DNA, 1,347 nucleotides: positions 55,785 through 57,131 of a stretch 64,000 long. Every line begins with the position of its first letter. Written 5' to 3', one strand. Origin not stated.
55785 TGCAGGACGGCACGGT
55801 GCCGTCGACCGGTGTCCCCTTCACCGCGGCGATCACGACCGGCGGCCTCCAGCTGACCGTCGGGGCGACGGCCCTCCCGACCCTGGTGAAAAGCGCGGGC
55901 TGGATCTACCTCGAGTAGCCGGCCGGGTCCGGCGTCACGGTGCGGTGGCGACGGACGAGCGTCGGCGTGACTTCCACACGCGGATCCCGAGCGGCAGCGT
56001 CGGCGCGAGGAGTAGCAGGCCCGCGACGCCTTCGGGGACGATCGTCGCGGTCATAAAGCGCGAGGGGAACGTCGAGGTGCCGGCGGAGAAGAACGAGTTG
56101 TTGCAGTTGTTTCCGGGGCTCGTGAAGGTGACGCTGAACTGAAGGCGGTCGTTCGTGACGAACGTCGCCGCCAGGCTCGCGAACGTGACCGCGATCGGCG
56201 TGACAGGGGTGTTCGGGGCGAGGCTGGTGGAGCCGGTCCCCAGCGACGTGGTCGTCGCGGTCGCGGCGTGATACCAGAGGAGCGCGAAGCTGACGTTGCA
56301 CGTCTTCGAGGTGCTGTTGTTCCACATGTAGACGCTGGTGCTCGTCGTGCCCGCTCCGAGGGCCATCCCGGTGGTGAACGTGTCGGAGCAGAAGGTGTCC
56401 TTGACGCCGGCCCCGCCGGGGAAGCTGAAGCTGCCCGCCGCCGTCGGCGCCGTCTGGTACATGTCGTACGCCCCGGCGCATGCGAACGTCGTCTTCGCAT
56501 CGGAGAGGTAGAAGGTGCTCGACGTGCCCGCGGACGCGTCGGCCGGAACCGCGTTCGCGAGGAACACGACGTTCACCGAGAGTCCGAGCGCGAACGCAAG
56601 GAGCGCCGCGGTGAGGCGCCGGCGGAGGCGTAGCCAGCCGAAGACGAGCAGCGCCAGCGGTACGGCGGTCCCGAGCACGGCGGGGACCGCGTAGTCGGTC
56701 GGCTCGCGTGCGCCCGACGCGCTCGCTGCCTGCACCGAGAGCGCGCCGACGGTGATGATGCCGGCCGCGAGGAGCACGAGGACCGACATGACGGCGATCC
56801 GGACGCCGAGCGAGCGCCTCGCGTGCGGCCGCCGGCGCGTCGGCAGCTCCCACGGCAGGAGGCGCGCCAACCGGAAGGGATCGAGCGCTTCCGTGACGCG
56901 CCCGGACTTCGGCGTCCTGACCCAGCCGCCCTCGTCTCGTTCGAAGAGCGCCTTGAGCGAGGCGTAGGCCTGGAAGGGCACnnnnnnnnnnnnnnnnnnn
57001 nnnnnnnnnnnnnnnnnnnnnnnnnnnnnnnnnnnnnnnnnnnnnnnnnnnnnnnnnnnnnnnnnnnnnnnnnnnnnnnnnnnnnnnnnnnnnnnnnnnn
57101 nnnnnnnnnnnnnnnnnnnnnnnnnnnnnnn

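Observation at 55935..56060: PEP-CTERM-like tail (VPEG, TM helix, RRR) at the end of the synthase-associated Thr/Ser-rich domain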

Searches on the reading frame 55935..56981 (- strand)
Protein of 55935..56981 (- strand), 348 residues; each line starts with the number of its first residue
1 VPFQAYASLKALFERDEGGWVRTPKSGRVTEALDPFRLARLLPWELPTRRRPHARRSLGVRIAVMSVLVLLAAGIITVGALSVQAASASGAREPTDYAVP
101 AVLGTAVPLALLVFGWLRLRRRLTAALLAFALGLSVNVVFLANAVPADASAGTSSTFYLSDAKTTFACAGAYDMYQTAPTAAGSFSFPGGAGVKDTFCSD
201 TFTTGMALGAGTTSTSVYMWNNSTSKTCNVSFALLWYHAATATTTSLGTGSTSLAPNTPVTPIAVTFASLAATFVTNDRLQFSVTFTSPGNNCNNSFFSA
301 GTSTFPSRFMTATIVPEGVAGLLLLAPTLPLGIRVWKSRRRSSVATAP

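Call 6: search_protein_families(library=ncbifam, proteins=[window:55935-56981:-], max_evalue=10)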
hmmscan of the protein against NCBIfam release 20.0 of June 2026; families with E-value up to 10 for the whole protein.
window:55935-56981:- (348 aa): 1 family
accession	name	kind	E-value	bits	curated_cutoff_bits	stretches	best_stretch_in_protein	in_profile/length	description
NF049861.1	SCO2400_fam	subfamily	0.29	11.7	55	1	48-93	84-128/136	SCO2400 family protein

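Call 7: search_protein_families(library=pfam, proteins=[window:55935-56981:-], max_evalue=10)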
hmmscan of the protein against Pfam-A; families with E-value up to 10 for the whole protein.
window:55935-56981:- (348 aa): 3 families
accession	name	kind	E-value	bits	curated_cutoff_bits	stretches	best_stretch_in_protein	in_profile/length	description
PF04932.20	Wzy_C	-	0.013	15.7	31.7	1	106-141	21-56/149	O-Antigen ligase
PF24220.1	DUF7439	-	5.9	7.4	27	1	38-90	12-62/75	Family of unknown function (DUF7439)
PF11239.13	DUF3040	-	6.7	7.5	24.7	0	49-82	37-71/84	Protein of unknown function (DUF3040)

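Call 8: find_homologous_proteins(query=window:55935-56981:-, max_evalue=0.001)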
Query window:55935-56981:- (348 aa): 23 proteins with E <= 0.001 among 8000 candidates.
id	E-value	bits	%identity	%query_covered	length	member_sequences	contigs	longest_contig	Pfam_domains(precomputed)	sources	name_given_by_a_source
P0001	1.7e-190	650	99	89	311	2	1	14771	-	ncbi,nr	ncbi:MAG: hypothetical protein AUI58_05925 [Chloroflexi bacterium 13_1_40CM_2_70_6]|nr:MAG: hypothet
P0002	2.5e-162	558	77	98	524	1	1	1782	PF13632.13,PF13641.13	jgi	-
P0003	1.5e-111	391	92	58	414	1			PF13632.13,PF13641.13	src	-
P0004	2.9e-85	305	94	37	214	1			-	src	-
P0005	3.1e-79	285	52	86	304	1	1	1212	-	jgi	jgi:hypothetical protein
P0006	8.9e-65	237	56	67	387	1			-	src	-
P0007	4.3e-64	235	54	64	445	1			-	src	-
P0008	1.9e-61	226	55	64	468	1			-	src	-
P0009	5.5e-61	225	53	64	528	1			PF13632.13,PF13641.13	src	-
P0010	5.6e-61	225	57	61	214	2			-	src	-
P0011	6.3e-60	221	54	64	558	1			-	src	-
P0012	1.3e-58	217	56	59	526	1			PF13632.13,PF13641.13,PF00535.33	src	-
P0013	1.9e-56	210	61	53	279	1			-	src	-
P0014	2.1e-56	210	59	53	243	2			-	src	-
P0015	6.7e-55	205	61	53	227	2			-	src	-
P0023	5.1e-4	38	31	47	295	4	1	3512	-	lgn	-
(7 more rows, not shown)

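Call 27: find_encoding_contigs(protein=P0001, flank=10000, max_places=4)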
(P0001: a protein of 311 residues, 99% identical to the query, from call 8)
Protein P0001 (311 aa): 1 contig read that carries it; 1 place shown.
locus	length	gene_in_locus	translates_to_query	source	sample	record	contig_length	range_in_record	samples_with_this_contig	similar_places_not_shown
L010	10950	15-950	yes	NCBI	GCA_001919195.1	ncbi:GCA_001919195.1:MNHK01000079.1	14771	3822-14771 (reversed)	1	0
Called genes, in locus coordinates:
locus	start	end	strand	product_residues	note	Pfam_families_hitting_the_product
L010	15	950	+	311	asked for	-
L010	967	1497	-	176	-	-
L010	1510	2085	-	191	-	-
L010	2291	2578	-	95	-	PF00708:Acylphosphatase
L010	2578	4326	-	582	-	PF14716:HHH_8, PF14520:HHH_5, PF14791:DNA_pol_B_thumb, PF02811:PHP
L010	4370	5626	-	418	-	PF01381:HTH_3, PF13428:TPR_14 (faint), PF10602:RPN7 (faint), PF00515:TPR_1 (faint), PF07719:TPR_2 (faint), PF13181:TPR_8 (faint), PF17874:TPR_MalT, PF13424:TPR_12, +1 more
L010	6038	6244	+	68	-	-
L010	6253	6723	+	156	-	PF02580:Tyr_Deacylase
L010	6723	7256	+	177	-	PF05175:MTS (weak), PF13489:Methyltransf_23, PF01209:Ubie_methyltran, PF13847:Methyltransf_31, PF08241:Methyltransf_11, PF08242:Methyltransf_12, PF13649:Methyltransf_25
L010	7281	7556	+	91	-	-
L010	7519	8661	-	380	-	PF04389:Peptidase_M28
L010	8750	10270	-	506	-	PF01970:TctA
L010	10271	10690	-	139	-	PF07331:TctB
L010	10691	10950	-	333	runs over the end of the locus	PF03401:TctC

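Call 29: search_protein_families(library=pfam, proteins=[P0023], max_evalue=0.1)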
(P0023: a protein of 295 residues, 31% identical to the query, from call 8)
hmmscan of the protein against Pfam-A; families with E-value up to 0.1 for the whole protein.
P0023 (295 aa): 0 families

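Call 31: predict_structure(alignment_id=A3)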
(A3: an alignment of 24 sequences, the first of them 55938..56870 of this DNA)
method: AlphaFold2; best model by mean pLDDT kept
length: 311 residues; sequences in the alignment: 24
mean_pLDDT: 70.9   pTM: 0.57
mean pLDDT of the five models: 70.9, 70.8, 69.4, 68.9, 68.3
residues with pLDDT >= 90: 85; 70-90: 69; 50-70: 90; < 50: 67
segments of 3 or more residues with pLDDT < 50: 1-18, 47-60, 102-114, 280-288, 304-311
pLDDT, mean of each block of 10 residues (from residue 1): 39 47 69 65 51 46 57 64 58 61 47 64 65 77 71 88 86 92 93 95 93 96 94 91 93 89 81 78 47 58 47 47
secondary structure, 60 per line:
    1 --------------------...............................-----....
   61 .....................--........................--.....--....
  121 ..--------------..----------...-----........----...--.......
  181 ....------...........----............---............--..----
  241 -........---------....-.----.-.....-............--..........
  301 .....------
elements in order: H21-51 H57-81 H84-107 H110-114 E117-122 E149-151 E157-164 E169-171 E174-184 E191-201 E206-217 E221-232 E242-249 E259-262 E271-275 E277-279 H280-288 H291-305

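Call 62: find_encoding_contigs(protein=P0023, flank=3000, max_places=2)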
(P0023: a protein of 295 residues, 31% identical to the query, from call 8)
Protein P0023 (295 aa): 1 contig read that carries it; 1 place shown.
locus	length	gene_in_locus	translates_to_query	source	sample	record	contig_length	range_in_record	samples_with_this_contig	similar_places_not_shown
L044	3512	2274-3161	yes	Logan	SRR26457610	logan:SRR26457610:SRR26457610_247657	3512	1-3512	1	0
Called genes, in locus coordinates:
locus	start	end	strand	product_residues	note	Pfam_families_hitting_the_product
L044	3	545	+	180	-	?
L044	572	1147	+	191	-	-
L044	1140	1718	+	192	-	-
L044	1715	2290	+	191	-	PF10502:Peptidase_S26 (faint)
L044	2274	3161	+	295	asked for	-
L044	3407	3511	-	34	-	?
